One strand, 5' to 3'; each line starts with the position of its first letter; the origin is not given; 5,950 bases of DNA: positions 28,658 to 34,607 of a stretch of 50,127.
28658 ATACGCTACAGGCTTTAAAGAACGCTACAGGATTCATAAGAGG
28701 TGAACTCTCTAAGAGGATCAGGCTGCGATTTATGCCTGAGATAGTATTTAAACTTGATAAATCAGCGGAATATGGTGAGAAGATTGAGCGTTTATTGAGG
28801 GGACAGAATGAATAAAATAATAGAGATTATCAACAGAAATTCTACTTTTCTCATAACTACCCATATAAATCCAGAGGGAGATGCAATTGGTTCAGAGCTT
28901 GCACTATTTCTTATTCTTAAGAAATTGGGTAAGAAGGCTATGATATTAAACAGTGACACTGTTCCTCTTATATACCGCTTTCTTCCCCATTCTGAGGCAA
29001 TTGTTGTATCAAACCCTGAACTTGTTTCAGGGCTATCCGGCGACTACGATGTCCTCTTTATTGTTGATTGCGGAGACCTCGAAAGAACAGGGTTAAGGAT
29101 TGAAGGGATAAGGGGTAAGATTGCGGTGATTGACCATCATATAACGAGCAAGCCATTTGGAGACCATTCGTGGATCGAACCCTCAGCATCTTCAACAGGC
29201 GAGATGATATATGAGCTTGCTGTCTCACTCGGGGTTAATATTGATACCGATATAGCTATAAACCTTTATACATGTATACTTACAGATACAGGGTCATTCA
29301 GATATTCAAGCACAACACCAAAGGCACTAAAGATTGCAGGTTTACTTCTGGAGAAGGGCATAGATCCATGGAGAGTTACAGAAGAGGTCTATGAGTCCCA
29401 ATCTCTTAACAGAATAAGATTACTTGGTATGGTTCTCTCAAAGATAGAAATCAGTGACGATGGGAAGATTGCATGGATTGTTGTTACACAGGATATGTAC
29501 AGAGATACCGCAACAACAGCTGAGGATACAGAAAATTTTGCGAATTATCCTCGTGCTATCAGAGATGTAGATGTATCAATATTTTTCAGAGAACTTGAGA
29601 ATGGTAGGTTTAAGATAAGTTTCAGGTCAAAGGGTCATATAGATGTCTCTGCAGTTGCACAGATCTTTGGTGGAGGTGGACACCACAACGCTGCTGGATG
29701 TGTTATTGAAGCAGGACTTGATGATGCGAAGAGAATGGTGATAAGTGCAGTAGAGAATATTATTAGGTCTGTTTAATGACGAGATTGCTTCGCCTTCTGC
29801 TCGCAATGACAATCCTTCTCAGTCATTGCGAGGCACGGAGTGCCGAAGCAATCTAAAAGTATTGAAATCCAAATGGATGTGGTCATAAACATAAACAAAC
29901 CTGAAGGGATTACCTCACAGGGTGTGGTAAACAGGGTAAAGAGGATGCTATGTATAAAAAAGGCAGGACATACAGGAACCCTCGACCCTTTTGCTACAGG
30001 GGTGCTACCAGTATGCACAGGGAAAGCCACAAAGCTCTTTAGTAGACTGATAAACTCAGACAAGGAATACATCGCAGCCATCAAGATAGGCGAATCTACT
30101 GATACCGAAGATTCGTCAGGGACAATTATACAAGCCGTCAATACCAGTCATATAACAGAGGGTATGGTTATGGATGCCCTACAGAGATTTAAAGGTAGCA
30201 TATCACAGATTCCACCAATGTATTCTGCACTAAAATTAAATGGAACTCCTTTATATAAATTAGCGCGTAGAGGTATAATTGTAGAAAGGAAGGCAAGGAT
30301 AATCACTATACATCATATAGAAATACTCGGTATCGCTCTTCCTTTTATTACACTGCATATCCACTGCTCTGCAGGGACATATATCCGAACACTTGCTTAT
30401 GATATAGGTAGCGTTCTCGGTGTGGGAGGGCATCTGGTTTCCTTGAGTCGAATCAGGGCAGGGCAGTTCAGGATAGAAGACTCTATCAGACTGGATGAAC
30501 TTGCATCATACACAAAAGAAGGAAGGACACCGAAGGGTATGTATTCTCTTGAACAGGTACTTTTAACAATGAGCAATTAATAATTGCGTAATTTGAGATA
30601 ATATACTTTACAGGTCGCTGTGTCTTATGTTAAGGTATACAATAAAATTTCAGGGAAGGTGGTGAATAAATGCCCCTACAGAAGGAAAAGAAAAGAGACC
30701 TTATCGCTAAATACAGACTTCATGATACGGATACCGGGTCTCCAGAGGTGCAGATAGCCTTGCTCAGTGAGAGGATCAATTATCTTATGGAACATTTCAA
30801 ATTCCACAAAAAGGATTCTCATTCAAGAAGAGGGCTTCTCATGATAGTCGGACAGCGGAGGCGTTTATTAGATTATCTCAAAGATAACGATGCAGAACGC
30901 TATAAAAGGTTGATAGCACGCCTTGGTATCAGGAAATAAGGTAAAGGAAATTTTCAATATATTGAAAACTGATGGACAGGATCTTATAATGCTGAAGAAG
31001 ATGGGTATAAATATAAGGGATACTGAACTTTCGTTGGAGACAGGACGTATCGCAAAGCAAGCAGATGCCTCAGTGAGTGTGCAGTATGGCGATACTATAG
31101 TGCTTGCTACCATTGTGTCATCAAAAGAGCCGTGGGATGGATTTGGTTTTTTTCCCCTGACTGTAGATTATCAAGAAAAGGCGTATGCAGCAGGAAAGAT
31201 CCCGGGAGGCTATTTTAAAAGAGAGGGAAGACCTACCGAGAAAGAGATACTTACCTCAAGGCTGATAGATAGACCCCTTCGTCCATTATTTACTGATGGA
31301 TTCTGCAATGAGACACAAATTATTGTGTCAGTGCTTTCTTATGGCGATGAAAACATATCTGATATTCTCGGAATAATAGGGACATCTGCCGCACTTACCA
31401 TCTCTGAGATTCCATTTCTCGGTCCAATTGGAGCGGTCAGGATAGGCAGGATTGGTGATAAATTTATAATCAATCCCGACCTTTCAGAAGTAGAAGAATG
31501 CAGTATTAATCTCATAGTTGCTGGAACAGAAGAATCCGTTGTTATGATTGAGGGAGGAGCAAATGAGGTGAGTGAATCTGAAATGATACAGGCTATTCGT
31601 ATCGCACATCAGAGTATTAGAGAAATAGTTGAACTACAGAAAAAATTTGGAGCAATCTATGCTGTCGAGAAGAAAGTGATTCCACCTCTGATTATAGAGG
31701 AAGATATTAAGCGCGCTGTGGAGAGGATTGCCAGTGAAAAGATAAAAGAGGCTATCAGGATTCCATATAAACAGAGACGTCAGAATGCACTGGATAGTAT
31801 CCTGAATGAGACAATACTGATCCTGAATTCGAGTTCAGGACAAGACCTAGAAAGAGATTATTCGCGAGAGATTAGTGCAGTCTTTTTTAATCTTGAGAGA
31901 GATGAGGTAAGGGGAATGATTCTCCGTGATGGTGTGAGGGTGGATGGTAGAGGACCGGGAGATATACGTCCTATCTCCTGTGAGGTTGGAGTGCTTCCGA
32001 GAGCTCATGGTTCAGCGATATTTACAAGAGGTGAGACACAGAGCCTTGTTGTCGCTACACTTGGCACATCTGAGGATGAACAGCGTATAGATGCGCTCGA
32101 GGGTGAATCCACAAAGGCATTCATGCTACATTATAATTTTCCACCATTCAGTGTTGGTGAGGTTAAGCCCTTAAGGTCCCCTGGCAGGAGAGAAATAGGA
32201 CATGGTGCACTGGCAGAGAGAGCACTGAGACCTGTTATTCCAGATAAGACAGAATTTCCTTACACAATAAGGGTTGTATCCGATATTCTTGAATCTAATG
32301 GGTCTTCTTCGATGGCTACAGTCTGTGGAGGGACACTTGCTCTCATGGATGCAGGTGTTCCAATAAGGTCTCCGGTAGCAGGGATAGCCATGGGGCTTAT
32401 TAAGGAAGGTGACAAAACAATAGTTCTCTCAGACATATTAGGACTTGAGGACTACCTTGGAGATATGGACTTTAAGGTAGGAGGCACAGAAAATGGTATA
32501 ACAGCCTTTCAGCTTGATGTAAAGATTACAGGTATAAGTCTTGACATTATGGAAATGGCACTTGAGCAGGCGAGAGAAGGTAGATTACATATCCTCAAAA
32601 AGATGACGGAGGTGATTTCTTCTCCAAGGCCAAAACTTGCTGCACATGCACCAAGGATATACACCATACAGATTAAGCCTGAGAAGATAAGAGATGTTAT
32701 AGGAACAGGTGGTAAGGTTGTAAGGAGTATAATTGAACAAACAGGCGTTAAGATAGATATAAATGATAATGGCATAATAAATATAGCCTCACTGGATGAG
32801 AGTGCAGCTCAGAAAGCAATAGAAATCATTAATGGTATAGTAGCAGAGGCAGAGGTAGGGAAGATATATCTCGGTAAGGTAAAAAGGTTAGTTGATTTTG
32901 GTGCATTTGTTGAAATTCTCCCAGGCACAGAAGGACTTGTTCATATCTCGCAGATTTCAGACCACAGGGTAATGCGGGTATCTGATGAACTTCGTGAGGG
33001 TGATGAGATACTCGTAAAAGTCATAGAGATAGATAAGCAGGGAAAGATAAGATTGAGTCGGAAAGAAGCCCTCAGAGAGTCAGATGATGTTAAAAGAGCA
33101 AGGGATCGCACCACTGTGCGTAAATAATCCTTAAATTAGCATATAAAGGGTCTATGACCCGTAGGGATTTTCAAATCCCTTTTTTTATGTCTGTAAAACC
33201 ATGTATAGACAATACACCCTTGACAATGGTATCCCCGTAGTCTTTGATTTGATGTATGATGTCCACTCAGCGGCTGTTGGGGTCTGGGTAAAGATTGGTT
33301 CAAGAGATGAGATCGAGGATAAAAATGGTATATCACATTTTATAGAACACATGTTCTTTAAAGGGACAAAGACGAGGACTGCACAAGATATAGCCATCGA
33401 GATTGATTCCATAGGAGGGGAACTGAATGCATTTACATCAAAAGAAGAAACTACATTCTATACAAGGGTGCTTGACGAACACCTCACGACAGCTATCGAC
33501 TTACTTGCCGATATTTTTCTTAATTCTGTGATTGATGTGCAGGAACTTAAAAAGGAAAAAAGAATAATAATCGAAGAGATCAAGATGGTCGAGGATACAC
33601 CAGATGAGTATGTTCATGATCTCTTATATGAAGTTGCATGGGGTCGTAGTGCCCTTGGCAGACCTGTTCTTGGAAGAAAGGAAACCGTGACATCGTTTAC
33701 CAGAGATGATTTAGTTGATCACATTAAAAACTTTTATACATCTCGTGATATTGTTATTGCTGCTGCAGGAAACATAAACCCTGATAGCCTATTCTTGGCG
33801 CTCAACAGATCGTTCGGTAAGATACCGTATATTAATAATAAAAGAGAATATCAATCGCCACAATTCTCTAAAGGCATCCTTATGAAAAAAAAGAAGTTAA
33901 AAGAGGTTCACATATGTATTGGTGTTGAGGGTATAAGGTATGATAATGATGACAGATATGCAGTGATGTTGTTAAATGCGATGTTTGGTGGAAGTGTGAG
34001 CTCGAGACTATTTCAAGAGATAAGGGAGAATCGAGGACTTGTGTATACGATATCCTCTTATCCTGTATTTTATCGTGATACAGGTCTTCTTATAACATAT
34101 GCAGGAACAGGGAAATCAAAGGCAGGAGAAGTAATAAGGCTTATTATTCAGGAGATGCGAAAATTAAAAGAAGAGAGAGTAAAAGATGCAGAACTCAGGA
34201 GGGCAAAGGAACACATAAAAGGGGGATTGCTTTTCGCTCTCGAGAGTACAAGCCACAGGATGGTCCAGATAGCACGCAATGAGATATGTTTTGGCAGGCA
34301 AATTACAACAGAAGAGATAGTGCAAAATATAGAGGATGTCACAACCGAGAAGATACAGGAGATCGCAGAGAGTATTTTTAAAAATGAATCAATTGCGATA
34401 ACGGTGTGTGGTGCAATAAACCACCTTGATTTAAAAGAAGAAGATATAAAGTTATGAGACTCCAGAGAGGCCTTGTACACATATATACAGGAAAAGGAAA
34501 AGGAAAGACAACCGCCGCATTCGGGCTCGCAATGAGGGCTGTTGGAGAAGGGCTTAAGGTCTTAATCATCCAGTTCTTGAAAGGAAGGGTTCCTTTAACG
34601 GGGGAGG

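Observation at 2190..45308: A dispersed 7-nt-periodic repeat family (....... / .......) sits inside conserved genes without breaking any reading frame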

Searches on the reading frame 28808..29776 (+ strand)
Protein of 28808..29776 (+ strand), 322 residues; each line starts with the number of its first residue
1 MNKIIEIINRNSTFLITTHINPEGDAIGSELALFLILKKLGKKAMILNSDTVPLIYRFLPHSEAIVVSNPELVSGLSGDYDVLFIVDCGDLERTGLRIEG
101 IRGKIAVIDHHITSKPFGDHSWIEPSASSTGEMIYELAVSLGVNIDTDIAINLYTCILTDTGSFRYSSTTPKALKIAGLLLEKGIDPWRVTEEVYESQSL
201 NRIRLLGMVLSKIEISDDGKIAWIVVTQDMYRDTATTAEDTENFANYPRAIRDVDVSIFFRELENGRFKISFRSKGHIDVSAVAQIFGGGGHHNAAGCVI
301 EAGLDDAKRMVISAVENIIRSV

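Call 51: search_protein_families(library=pfam, proteins=[window:28808-29776:+], max_evalue=0.00001)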
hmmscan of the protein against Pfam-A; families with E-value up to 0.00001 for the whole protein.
window:28808-29776:+ (322 aa): 2 families
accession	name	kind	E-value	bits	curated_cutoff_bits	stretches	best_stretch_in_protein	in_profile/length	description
PF01368.27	DHH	-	5e-16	59.6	28.1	1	14-155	2-123/125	DHH family, N-terminal domain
PF02272.25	DHHA1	-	2.4e-13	50.9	25.9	1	233-317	10-98/102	DHHA1 domain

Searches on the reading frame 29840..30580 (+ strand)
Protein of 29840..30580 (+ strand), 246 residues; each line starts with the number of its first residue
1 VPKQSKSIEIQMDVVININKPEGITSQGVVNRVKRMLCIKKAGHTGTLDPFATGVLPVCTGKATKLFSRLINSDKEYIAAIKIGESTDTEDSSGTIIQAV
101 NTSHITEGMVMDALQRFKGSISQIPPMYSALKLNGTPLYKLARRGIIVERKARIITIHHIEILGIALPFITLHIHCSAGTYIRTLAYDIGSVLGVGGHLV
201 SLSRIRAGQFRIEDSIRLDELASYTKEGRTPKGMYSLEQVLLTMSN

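Call 51: search_protein_families(library=pfam, proteins=[window:29840-30580:+], max_evalue=0.00001)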
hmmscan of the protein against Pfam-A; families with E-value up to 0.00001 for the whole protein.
window:29840-30580:+ (246 aa): 2 families
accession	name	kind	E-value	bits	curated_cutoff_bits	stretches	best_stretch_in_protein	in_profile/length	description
PF01509.24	TruB_N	-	1.1e-57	195.1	27.3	1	34-182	1-149/149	TruB family pseudouridylate synthase (N terminal domain)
PF16198.10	TruB_C_2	-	5e-11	43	29.3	1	183-244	1-61/66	tRNA pseudouridylate synthase B C-terminal domain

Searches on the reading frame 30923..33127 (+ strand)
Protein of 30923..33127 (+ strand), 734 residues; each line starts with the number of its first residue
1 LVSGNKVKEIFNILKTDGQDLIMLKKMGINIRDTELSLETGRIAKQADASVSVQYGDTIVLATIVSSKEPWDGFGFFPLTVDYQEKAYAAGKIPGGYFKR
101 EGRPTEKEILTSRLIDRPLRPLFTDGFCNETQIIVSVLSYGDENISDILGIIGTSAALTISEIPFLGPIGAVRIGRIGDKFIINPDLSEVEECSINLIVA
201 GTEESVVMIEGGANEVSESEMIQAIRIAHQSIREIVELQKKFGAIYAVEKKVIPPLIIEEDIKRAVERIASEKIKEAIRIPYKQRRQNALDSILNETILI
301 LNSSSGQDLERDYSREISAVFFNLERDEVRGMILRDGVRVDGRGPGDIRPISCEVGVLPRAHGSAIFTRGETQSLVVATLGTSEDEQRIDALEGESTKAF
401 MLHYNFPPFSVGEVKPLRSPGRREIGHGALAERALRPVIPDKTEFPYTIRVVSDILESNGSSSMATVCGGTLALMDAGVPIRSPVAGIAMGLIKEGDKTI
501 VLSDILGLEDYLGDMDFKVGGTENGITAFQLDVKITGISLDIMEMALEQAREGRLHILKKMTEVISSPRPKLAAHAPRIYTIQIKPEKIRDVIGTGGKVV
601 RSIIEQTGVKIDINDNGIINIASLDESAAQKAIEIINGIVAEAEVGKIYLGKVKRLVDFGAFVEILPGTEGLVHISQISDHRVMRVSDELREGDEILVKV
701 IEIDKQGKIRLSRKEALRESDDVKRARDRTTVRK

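Call 51: search_protein_families(library=pfam, proteins=[window:30923-33127:+], max_evalue=0.00001)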
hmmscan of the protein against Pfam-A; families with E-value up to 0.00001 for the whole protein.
window:30923-33127:+ (734 aa): 5 families
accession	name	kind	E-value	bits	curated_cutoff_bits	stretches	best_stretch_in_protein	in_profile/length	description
PF01138.27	RNase_PH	-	7.9e-63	211.1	25.5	2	348-480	2-130/130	3' exoribonuclease family, domain 1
PF03725.20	RNase_PH_C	-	8.9e-23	80.5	20.8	1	167-230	1-66/67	3' exoribonuclease family, domain 2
PF00575.29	S1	-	2.2e-20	73.3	22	1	643-714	2-74/74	S1 RNA binding domain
PF03726.19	PNPase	-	5.1e-13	49.7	24.6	1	262-343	2-80/81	Polyribonucleotide nucleotidyltransferase, RNA binding domain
PF00013.35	KH_1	-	8.7e-09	35.5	21.5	1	580-637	2-65/66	KH domain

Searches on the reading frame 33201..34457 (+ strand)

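Call 51: search_protein_families(library=pfam, proteins=[window:33201-34457:+], max_evalue=0.00001)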
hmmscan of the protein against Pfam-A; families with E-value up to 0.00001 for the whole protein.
window:33201-34457:+ (418 aa): 2 families
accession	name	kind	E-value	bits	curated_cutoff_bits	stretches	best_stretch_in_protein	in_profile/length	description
PF00675.25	Peptidase_M16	-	3e-41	141.2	22.3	1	22-158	11-147/149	Insulinase (Peptidase family M16)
PF05193.26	Peptidase_M16_C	-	7.5e-37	127.4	23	1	165-337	1-179/181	Peptidase M16 inactive domain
